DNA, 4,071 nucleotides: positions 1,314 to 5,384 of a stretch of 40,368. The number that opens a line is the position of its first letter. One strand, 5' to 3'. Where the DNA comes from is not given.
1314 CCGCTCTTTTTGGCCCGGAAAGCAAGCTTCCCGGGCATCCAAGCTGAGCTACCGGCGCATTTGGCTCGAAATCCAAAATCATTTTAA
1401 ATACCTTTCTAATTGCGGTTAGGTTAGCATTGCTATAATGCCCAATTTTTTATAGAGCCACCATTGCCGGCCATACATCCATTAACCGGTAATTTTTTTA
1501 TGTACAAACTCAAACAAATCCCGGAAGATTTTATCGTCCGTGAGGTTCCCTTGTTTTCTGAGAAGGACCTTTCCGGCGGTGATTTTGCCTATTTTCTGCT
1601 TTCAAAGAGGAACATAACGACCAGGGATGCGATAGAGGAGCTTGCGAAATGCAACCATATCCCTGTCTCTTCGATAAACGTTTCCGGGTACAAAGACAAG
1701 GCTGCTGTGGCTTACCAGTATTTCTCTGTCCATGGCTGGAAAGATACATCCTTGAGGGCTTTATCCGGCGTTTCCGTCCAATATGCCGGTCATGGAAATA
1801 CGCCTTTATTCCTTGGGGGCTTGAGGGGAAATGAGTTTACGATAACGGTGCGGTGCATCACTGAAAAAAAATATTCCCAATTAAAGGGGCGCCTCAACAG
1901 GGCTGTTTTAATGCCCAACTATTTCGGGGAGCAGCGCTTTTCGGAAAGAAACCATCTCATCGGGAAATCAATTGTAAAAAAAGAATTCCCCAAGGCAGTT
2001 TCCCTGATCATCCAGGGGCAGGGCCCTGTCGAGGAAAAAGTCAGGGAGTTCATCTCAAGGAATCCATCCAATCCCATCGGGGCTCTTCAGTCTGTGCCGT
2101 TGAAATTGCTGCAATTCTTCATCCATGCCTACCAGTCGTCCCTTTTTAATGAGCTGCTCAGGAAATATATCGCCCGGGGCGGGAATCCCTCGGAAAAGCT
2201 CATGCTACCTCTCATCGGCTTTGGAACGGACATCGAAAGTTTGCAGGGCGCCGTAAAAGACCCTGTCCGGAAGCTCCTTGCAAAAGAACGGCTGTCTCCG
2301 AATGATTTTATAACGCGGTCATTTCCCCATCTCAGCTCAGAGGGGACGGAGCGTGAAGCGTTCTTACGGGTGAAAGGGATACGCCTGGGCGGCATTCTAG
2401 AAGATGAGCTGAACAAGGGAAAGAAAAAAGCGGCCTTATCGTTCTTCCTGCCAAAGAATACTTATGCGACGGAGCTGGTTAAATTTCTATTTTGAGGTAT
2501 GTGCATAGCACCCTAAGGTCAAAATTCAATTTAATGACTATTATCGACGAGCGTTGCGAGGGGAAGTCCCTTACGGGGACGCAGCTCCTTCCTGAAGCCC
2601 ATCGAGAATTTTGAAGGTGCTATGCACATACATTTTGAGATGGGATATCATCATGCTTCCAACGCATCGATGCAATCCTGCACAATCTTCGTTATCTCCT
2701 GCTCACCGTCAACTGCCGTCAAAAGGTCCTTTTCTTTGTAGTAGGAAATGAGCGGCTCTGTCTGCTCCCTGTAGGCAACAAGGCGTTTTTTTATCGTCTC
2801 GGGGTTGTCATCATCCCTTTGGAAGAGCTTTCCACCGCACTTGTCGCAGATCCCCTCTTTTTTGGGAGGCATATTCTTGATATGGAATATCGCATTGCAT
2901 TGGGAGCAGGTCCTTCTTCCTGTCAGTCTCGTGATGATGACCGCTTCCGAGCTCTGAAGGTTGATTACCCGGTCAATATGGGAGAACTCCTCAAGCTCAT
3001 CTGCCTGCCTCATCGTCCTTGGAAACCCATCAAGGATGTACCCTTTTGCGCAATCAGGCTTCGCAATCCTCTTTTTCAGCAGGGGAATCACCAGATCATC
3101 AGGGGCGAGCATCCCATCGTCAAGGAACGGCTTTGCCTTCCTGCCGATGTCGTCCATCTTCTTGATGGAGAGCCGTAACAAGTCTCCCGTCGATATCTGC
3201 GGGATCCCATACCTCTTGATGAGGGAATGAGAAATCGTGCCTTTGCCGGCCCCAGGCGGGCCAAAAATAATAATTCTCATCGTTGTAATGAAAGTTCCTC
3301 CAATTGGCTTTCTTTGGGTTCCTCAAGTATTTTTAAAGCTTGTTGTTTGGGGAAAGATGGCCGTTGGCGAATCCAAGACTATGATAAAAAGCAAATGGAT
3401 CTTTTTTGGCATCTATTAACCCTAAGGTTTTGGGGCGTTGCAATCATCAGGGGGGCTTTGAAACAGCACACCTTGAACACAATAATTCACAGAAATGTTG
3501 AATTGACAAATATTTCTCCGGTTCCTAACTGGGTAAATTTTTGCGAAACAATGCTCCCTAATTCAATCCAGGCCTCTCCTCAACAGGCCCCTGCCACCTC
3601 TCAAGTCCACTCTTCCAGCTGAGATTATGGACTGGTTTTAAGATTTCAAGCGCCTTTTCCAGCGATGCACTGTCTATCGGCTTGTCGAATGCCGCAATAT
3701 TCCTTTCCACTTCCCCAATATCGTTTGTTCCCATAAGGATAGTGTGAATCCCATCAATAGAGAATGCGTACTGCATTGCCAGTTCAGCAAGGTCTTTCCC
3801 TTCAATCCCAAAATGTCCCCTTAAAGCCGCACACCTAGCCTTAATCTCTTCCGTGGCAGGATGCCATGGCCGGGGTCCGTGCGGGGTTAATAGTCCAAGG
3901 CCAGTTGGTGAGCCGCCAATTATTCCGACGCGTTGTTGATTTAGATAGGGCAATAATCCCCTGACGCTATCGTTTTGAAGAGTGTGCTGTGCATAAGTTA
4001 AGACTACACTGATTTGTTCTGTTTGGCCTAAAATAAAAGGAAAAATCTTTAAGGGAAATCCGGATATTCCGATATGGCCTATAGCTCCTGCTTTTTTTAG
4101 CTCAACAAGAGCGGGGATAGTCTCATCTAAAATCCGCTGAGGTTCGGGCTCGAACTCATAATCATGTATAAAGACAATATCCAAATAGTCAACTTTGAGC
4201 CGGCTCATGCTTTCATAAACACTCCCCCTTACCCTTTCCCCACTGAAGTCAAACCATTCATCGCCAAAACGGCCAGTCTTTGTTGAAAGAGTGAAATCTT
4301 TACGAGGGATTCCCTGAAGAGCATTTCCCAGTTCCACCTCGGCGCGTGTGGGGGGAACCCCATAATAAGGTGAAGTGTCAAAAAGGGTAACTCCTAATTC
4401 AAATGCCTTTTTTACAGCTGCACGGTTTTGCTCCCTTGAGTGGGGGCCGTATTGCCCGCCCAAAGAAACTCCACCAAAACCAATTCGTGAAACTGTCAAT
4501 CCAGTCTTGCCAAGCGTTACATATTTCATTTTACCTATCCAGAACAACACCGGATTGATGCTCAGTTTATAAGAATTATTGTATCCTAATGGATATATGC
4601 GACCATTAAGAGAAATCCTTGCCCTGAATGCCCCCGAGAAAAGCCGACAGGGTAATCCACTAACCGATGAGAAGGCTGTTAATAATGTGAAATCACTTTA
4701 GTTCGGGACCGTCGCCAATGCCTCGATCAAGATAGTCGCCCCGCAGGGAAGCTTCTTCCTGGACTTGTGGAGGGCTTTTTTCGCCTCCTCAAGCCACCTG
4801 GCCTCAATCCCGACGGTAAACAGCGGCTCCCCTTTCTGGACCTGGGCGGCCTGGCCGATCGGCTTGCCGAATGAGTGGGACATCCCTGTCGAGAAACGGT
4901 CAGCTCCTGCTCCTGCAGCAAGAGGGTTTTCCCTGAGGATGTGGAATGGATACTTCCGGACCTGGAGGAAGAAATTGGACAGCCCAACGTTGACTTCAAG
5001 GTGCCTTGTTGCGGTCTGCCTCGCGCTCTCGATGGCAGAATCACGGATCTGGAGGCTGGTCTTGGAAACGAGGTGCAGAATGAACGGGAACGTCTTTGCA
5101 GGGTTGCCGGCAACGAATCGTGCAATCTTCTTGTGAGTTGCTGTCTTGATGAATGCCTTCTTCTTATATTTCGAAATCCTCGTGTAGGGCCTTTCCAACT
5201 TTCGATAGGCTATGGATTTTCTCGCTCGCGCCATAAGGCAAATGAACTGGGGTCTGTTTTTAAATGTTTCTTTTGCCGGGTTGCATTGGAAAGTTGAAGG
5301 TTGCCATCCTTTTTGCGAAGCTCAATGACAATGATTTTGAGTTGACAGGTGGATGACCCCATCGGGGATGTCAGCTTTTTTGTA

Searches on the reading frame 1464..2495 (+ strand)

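Call 11: search_protein_families(library=pfam, proteins=[window:1464-2495:+], max_evalue=0.001)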
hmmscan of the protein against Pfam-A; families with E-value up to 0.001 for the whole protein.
window:1464-2495:+ (343 aa): 1 family
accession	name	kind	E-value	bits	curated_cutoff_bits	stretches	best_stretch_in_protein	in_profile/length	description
PF01142.23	TruD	-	1.3e-65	222.3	27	3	15-192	17-206/412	tRNA pseudouridine synthase D (TruD)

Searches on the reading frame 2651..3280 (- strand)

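Call 11: search_protein_families(library=pfam, proteins=[window:2651-3280:-], max_evalue=0.001)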
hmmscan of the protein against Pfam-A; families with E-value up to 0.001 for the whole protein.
window:2651-3280:- (209 aa): 5 families
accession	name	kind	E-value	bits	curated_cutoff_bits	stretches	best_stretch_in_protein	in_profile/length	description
PF00406.28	ADK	-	1.3e-47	162.2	26.8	1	5-185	1-150/151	Adenylate kinase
PF13207.12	AAA_17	-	1.5e-22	80.8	27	1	6-124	1-124/136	AAA domain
PF05191.20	ADK_lid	-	8.8e-18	64.3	26.6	1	122-157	1-36/36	Adenylate kinase, active site lid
PF13238.12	AAA_18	-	1.5e-05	25.9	29.4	1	3-124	1-113/128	AAA domain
PF17213.9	Hydin_ADK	-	4.9e-05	24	27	0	59-85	169-195/196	Hydin Adenylate kinase-like domain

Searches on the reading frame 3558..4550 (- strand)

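Call 11: search_protein_families(library=pfam, proteins=[window:3558-4550:-], max_evalue=0.001)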
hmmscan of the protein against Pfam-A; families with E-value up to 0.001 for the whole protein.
window:3558-4550:- (330 aa): 1 family
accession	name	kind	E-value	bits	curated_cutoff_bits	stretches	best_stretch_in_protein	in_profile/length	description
PF00248.27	Aldo_ket_red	-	1e-44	153.2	24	1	22-299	1-285/291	Aldo/keto reductase family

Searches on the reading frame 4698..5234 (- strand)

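Call 11: search_protein_families(library=pfam, proteins=[window:4698-5234:-], max_evalue=0.001)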
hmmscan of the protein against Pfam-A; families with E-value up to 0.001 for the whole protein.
window:4698-5234:- (178 aa): 1 family
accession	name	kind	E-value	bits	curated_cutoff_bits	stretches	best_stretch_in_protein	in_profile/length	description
PF00252.24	Ribosomal_L16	-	1.1e-23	84.1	27.9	1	21-168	4-131/132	Ribosomal protein L16p/L10e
